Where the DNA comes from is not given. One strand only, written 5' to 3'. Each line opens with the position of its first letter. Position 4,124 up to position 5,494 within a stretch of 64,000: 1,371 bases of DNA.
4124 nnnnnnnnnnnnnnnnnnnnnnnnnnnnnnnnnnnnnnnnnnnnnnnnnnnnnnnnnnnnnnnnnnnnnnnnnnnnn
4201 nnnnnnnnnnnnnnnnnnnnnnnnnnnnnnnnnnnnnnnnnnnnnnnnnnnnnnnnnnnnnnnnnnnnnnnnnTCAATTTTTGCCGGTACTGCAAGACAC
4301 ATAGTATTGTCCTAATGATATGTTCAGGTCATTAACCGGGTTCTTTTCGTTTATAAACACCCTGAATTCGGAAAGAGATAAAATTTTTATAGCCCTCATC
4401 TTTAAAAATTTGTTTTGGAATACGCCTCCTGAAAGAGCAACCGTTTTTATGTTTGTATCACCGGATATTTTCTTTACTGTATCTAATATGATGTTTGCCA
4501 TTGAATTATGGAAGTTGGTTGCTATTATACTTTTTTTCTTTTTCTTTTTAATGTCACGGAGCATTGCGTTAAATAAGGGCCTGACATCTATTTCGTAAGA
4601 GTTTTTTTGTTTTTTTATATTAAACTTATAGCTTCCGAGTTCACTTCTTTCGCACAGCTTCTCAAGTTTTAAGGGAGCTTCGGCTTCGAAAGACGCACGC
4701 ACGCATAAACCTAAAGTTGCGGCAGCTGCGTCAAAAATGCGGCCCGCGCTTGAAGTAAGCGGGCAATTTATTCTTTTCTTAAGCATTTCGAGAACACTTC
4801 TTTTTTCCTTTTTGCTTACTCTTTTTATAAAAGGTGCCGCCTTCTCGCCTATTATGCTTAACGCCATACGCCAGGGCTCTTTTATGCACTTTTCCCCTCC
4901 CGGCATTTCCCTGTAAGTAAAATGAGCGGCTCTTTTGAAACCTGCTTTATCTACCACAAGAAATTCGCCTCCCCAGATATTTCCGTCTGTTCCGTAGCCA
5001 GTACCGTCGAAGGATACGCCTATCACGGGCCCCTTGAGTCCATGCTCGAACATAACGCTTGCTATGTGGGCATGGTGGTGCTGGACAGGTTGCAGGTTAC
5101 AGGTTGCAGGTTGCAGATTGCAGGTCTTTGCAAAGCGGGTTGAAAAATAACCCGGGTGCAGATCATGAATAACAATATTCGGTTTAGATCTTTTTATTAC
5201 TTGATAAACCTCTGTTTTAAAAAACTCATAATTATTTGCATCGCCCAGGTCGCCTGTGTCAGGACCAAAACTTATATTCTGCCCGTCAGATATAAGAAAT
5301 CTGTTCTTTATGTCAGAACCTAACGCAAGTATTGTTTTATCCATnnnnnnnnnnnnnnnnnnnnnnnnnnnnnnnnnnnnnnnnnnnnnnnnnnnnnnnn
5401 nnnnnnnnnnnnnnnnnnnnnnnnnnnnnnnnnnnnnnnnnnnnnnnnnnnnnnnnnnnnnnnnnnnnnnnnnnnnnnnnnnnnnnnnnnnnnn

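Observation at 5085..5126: Degenerate 7-nt tandem arrays inserted in frame inside coding genes (hypF, and the Isf-like gene at 34033-34067)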

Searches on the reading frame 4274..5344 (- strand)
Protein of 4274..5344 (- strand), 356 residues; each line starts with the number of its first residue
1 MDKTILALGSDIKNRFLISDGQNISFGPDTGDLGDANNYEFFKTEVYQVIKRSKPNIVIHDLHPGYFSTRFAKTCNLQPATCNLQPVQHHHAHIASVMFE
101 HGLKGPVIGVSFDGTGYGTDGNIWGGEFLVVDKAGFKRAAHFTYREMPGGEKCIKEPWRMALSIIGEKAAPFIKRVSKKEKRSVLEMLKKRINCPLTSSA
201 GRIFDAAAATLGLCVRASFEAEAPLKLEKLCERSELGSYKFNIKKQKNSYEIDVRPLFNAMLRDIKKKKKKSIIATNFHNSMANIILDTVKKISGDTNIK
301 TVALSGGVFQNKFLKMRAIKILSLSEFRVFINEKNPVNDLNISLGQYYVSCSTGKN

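Call 7: find_homologous_proteins(query=window:4274-5344:-)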
Query window:4274-5344:- (356 aa): 6278 proteins with E <= 0.001 among 8000 candidates; the best 120 are listed.
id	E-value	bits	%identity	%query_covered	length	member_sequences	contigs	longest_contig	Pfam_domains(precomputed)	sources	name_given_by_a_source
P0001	1.8e-238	808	100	100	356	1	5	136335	PF00814.32,PF17788.8,PF22521.3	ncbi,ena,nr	ncbi:MAG: carbamoyltransferase HypF [Candidatus Omnitrophica bacterium]|nr:carbamoyltransferase HypF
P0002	1.3e-196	671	85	99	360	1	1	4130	PF00814.32,PF17788.8,PF22521.3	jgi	-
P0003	7.3e-151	520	65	100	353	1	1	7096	PF00814.32,PF17788.8,PF22521.3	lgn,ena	-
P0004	5.9e-147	507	62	100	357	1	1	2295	PF00814.32,PF17788.8,PF22521.3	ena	-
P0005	7.0e-147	507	62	100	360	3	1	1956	PF00814.32,PF17788.8,PF22521.3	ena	-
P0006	4.0e-143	495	61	99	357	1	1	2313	PF00814.32,PF17788.8,PF22521.3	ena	-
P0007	9.6e-143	494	59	100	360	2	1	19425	PF00814.32,PF17788.8,PF22521.3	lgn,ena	-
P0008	1.4e-142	493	62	99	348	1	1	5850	PF00814.32,PF17788.8,PF22521.3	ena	-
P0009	1.4e-142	493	63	99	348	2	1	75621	PF00814.32,PF17788.8,PF22521.3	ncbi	-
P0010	2.5e-141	489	61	100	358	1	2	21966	PF00814.32,PF17788.8,PF22521.3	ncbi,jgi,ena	-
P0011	1.4e-140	486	63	99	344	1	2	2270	PF00814.32,PF17788.8,PF22521.3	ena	-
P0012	7.1e-140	484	61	99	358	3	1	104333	PF00814.32,PF17788.8,PF22521.3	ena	-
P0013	8.6e-140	484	60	99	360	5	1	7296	PF00814.32,PF17788.8,PF22521.3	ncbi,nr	ncbi:MAG: hypothetical protein KKH11_01060 [Candidatus Omnitrophica bacterium]|nr:hypothetical prote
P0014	1.2e-139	483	61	99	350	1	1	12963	PF00814.32,PF17788.8,PF22521.3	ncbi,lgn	ncbi:MAG: hypothetical protein WBC74_03260 [Candidatus Omnitrophota bacterium]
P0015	1.5e-139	483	60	100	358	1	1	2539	PF00814.32,PF17788.8,PF22521.3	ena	-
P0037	1.3e-134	467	58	99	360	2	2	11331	PF00814.32,PF17788.8,PF22521.3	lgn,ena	-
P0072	6.1e-131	455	58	98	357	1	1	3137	PF17788.8,PF22521.3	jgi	jgi:hydrogenase maturation protein HypF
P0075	1.0e-130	454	59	100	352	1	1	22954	PF00814.32,PF17788.8,PF22521.3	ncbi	ncbi:MAG: hypothetical protein ABH843_04420 [Candidatus Omnitrophota bacterium]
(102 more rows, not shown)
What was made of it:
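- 4274..5344 (-): hypF-C gene, 356 aa, containing only the Kae1-like carbamoyltransferase half of HypF. 100% identical to an NCBI Omnitrophica MAG protein (call 7).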

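Call 8: search_protein_families(library=pfam, proteins=[window:4274-5344:-])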
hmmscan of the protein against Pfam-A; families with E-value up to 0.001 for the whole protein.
window:4274-5344:- (356 aa): 4 families
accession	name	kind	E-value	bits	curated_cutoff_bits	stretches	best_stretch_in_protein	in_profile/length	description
PF22521.2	HypF_C_2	-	1.2e-80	271.2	27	1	109-346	1-241/241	Carbamoyltransferase, Kae1-like Domain, second subdomain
PF17788.7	HypF_C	-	3.2e-23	82.7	23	1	2-100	3-99/99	HypF Kae1-like domain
PF00814.31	TsaD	-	5e-07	30.1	24.8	1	197-323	134-242/264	tRNA N6-adenosine threonylcarbamoyltransferase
PF02543.21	Carbam_trans_N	-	0.0003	20.8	24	0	230-312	226-314/346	Carbamoyltransferase N-terminus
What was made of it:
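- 4274..5344 (-): Pfam HypF_C and HypF_C_2 (call 8).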

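Call 11: find_related_loci(query=A1, collection=genome_contigs, flank=10000)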
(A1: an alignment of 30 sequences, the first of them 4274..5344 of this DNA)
Query A1 (356 aa) in genome_contigs; peptide patterns used: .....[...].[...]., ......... (x = any residue, [..] = any of these).
600 stretches matched a pattern (row limit reached: there are more); 594 encode a relative of the query (tblastn E <= 1e-3); the best 80 are kept; 80 distinct loci.
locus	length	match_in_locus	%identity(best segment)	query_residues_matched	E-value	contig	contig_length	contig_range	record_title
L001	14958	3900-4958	58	2-355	3e-138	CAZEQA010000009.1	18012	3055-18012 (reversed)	MAG TPA_asm: uncultured Planctomycetia bacterium isolate binchicken_co34_26 genome assembly, contig: NODE_5051_length_18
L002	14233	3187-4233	51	4-350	2e-115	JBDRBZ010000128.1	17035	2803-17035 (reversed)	MAG: Candidatus Omnitrophota bacterium isolate MEGAHIT-group-1.155 k141_11057964, whole genome shotgun sequence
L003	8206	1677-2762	44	5-350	5e-92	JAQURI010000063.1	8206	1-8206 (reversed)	MAG: Candidatus Ratteibacteria bacterium isolate STD1_7 NODE_27609_length_8206_cov_2.901721_Sandtown_D1, whole genome sh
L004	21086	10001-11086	44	3-350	8e-88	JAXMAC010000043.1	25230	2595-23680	MAG: Candidatus Brocadiaceae bacterium isolate STL-AMX1 opera.44.fa-43, whole genome shotgun sequence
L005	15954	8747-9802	41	5-356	3e-87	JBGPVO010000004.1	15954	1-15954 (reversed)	MAG: Verrucomicrobiia bacterium isolate OBJ1_062018_110_14 k141_1984022_length_15954_cov_12.8797, whole genome shotgun s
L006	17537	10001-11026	43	5-350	2e-86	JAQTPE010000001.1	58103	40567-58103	MAG: Candidatus Omnitrophota bacterium isolate STB_109 NODE_1095_length_58103_cov_3.586657_Sandtown_B, whole genome shot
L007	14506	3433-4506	41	3-354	3e-86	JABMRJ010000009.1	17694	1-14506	MAG: Candidatus Omnitrophota bacterium isolate bin.182 k141_498383, whole genome shotgun sequence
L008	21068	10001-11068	41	5-349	8e-86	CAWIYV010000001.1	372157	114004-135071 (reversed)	MAG: Nitrospirota bacterium isolate MFD05942.bin.1.431 genome assembly, contig: contig_101446, whole genome shotgun sequ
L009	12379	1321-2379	45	5-350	6e-86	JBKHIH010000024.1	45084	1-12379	MAG: Thiohalospira sp. isolate D1M13_4 NODE_115_length_45084_cov_6.799307, whole genome shotgun sequence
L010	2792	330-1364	43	5-350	7e-87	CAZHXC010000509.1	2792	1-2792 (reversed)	MAG TPA_asm: uncultured Spirochaetales bacterium isolate SRP141376_co1_212 genome assembly, contig: NODE_53950_length_27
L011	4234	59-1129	42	5-349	1e-84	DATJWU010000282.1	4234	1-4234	MAG TPA_asm: Thermodesulfovibrionales bacterium isolate SMAG_U15107 k141_2604465, whole genome shotgun sequence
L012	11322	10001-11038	44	5-350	1e-84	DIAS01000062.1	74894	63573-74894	MAG TPA_asm: Bacteroidales bacterium UBA5072 UBA5072_contig_8437, whole genome shotgun sequence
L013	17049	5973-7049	40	3-350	2e-84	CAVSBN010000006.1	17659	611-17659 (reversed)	MAG: uncultured Chloroflexia bacterium isolate MFD04408.bin.2.187 genome assembly, contig: contig_26806, whole genome sh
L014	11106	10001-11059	40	5-350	3e-84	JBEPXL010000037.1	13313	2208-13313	MAG: Desulfobacteraceae bacterium isolate 02_S197.metabat2_refined.021 NODE_1096_length_13313_cov_1.766874, whole genome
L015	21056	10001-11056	39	5-351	6e-84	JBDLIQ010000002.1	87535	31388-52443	MAG: Bacteroidota bacterium isolate MAG042 MAG042_2, whole genome shotgun sequence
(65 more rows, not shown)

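Call 23: find_related_loci(query=window:4274-5344:-, collection=metagenome_contigs, flank=4000)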
Query window:4274-5344:- (356 aa) in metagenome_contigs; peptide patterns used: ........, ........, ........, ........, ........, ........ (x = any residue, [..] = any of these).
600 stretches matched a pattern (row limit reached: there are more); 584 encode a relative of the query (tblastn E <= 1e-3); the best 80 are kept; 80 distinct loci.
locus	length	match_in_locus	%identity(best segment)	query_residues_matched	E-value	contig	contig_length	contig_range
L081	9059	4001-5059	59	1-353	7e-138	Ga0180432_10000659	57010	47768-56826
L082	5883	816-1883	51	1-350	1e-120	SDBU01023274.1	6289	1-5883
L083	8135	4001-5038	43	5-350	4e-92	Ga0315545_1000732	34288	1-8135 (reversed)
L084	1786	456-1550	40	3-356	2e-93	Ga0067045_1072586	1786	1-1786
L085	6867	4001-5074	41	3-350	2e-88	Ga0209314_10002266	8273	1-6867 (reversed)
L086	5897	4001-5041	44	5-351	3e-88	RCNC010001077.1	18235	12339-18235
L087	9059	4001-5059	41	5-350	6e-88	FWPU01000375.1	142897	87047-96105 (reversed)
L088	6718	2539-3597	41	3-346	3e-87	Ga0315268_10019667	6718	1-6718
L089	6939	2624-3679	42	5-353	2e-87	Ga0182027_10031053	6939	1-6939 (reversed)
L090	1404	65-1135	42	3-350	1e-93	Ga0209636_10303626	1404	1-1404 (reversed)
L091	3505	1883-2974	39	3-354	7e-87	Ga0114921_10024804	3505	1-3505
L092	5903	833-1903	42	3-350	2e-85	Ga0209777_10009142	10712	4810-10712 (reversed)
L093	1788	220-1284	39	4-351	6e-90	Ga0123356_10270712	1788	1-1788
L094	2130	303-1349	42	5-350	9e-89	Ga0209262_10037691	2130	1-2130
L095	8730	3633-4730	43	5-356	8e-85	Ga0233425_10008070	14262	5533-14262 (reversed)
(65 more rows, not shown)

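Call 24: find_encoding_contigs(protein=P0002, flank=10000, max_places=3)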
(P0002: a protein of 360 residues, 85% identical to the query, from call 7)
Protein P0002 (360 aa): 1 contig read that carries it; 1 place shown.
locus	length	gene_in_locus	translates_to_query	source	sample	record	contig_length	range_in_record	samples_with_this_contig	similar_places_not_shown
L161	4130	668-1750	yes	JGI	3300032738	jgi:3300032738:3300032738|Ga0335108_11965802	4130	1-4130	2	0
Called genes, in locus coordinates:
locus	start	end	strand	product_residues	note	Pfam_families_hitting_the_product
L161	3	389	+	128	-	?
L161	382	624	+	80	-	PF01155:HypA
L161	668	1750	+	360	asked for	PF17788:HypF_C, PF22521:HypF_C_2, PF00814:TsaD (weak)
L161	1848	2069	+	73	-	PF01455:HupF_HypC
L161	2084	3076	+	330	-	PF01924:HypD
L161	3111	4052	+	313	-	PF00586:AIRS, PF02769:AIRS_C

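Call 32: find_encoding_contigs(protein=P0003, flank=4000, max_places=1)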
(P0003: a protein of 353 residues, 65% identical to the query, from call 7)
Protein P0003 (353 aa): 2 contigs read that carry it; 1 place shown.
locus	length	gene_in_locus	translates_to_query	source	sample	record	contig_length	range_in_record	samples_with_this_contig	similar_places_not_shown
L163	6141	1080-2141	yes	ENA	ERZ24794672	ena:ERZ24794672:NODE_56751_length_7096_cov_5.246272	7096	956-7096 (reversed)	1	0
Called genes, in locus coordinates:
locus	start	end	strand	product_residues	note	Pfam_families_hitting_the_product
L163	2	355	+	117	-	?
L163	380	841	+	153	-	PF01750:HycI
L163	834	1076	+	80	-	PF01155:HypA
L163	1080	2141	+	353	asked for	PF17788:HypF_C, PF22521:HypF_C_2, PF00814:TsaD (weak)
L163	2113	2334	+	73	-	PF01455:HupF_HypC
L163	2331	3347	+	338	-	PF01924:HypD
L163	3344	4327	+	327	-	PF00586:AIRS, PF02769:AIRS_C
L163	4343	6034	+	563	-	PF00999:Na_H_Exchanger, PF00571:CBS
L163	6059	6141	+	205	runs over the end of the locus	-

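Call 33: find_encoding_contigs(protein=P0004, flank=4000, max_places=1)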
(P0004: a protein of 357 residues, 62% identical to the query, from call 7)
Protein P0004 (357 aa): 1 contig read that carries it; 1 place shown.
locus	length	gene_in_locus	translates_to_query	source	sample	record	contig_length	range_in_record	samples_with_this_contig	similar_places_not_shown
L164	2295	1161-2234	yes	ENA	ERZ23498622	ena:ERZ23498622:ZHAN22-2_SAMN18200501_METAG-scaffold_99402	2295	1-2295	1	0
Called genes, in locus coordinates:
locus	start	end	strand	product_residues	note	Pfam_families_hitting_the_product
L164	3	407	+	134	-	?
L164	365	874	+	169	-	PF01750:HycI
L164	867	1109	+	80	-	PF01155:HypA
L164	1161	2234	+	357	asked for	PF17788:HypF_C, PF22521:HypF_C_2, PF00814:TsaD (weak)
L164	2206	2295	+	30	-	?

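Call 34: find_encoding_contigs(protein=P0005, flank=4000, max_places=1)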
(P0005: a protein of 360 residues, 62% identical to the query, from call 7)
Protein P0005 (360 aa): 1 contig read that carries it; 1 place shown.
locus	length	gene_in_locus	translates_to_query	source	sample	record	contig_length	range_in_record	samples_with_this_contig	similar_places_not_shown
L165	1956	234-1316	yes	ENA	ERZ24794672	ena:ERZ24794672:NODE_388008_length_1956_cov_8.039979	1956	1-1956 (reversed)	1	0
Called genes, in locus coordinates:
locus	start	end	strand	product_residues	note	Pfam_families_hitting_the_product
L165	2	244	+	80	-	PF01155:HypA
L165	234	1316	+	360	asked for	PF17788:HypF_C, PF00814:TsaD (faint), PF22521:HypF_C_2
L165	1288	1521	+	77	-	PF01455:HupF_HypC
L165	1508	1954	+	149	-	?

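Call 35: find_encoding_contigs(protein=P0007, flank=4000, max_places=1)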
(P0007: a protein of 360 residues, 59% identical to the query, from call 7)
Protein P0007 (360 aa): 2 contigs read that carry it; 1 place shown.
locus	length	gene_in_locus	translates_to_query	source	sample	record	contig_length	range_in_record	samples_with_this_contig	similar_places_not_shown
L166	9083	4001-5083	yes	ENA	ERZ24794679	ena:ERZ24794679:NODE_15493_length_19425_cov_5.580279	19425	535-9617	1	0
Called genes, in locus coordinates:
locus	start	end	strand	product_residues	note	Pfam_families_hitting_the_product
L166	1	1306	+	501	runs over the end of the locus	PF00662:Proton_antipo_N, PF10125:NADHdeh_related, PF00361:Proton_antipo_M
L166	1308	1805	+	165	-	PF01899:MNHE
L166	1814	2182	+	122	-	PF04066:MrpF_PhaF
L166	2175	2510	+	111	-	PF03334:PhaG_MnhG_YufB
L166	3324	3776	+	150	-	PF01750:HycI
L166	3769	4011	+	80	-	PF01155:HypA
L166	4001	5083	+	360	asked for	PF17788:HypF_C, PF00814:TsaD (faint), PF22521:HypF_C_2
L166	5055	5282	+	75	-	PF01455:HupF_HypC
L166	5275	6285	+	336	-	PF01924:HypD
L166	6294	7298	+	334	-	PF00586:AIRS, PF02769:AIRS_C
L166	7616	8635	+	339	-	PF00224:PK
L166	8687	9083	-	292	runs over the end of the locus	PF07719:TPR_2 (faint), PF13174:TPR_6 (faint), PF00515:TPR_1 (faint), PF13176:TPR_7 (faint), PF13181:TPR_8 (faint), PF13428:TPR_14 (faint), PF13424:TPR_12 (weak), PF23558:TPR_P4H (weak), +1 more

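Call 38: find_encoding_contigs(protein=P0006, flank=3000, max_places=1)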
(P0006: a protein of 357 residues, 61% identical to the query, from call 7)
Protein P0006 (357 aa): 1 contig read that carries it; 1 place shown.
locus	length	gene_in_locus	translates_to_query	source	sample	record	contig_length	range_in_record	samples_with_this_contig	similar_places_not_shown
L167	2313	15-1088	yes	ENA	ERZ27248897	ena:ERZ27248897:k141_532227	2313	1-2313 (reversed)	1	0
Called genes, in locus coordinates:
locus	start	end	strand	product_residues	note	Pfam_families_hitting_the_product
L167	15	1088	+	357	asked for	PF17788:HypF_C, PF22521:HypF_C_2, PF00814:TsaD (weak)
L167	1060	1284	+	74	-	PF01455:HupF_HypC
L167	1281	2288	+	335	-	PF01924:HypD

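Call 39: find_encoding_contigs(protein=P0037, flank=3000, max_places=1)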
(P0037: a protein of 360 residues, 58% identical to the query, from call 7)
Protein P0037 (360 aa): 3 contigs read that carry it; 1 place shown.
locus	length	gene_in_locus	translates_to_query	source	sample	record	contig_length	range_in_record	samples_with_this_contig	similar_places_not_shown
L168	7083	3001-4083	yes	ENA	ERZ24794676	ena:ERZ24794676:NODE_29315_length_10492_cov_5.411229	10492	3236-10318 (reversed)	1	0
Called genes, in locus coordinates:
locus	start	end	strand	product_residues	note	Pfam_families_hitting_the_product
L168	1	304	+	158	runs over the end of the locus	?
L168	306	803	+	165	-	PF01899:MNHE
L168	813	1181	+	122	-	PF04066:MrpF_PhaF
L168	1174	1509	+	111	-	PF03334:PhaG_MnhG_YufB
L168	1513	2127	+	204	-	PF13187:Fer4_9 (faint), PF12837:Fer4_6 (weak), PF13237:Fer4_10 (weak), PF00037:Fer4 (weak), PF12838:Fer4_7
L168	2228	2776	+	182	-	PF01750:HycI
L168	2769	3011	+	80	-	PF01155:HypA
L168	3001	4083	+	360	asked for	PF17788:HypF_C, PF22521:HypF_C_2, PF00814:TsaD (weak)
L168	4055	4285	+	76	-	PF01455:HupF_HypC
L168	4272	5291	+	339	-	PF01924:HypD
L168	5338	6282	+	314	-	PF00586:AIRS, PF02769:AIRS_C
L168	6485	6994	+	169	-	PF01475:FUR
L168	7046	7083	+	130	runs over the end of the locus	-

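Call 40: find_encoding_contigs(protein=P0072, flank=3000, max_places=1)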
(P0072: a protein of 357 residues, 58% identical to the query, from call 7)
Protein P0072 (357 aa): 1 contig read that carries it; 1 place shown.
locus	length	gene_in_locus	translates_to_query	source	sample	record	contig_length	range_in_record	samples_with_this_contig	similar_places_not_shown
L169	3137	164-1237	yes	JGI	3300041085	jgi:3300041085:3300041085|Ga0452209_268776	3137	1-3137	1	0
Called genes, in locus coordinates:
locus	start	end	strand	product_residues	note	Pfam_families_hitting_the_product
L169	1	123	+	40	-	?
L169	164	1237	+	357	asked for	PF17788:HypF_C, PF22521:HypF_C_2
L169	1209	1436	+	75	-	PF01455:HupF_HypC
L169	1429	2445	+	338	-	PF01924:HypD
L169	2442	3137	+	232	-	?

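Call 41: find_encoding_contigs(protein=P0075, flank=3000, max_places=1)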
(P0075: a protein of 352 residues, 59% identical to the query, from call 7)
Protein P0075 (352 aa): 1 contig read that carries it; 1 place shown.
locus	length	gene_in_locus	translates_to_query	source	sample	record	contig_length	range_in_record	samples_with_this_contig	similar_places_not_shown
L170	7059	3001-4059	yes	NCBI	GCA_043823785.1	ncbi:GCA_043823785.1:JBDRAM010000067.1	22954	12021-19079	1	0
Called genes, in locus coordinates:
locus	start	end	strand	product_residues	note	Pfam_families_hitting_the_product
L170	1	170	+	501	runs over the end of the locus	PF00662:Proton_antipo_N (weak), PF10125:NADHdeh_related, PF00361:Proton_antipo_M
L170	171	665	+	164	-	PF01899:MNHE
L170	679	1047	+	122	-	PF04066:MrpF_PhaF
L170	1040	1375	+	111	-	PF03334:PhaG_MnhG_YufB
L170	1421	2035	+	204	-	PF12837:Fer4_6 (weak), PF12838:Fer4_7, PF13237:Fer4_10 (weak), PF00037:Fer4 (weak), PF13187:Fer4_9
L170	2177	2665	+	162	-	PF01750:HycI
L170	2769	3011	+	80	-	PF01155:HypA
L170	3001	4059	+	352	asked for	PF17788:HypF_C, PF22521:HypF_C_2, PF00814:TsaD (weak)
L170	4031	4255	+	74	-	PF01455:HupF_HypC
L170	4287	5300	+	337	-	PF01924:HypD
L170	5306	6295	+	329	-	PF00586:AIRS, PF02769:AIRS_C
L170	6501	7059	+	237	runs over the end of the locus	PF13386:DsbD_2 (weak)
